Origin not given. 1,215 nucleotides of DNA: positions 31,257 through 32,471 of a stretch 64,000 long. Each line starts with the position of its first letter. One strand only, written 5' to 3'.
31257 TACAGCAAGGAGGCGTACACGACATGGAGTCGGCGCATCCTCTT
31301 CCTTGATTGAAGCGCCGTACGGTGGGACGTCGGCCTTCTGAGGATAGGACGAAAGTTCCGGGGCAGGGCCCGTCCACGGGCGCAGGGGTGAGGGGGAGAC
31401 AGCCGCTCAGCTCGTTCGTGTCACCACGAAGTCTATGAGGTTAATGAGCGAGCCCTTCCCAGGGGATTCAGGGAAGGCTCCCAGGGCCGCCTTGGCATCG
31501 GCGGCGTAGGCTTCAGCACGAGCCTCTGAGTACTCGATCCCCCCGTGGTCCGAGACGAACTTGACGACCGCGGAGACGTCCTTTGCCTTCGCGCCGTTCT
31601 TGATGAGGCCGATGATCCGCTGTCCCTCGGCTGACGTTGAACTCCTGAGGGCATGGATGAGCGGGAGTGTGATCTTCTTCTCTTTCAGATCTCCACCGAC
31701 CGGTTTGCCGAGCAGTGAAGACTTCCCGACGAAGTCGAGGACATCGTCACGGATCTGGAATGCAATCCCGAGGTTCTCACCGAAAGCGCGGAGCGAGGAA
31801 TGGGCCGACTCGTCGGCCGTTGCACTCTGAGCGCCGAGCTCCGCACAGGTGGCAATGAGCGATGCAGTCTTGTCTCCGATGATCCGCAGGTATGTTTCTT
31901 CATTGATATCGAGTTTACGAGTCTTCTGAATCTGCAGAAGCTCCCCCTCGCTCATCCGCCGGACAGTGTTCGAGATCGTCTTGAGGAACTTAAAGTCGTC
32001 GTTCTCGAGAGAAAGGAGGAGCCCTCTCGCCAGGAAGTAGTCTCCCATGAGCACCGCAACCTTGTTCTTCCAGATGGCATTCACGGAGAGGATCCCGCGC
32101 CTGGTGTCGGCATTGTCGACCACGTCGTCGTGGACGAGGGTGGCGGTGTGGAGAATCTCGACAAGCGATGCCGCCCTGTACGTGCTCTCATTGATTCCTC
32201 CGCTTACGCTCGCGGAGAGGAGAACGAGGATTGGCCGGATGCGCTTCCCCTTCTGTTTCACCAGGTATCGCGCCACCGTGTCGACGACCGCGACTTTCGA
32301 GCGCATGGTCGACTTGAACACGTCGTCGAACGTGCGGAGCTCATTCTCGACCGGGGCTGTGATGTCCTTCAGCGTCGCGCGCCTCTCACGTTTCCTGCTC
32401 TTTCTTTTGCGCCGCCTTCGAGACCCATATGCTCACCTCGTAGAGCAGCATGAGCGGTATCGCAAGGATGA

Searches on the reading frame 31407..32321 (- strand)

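Call 60: search_protein_families(library=pfam, proteins=[window:31407-32321:-], max_evalue=0.00001)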
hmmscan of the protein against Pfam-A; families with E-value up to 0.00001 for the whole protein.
window:31407-32321:- (304 aa): 1 family
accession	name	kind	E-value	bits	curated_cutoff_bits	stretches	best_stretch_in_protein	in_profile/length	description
PF00348.22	polyprenyl_synt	-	2e-70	237.3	27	1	12-253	3-248/251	Polyprenyl synthetase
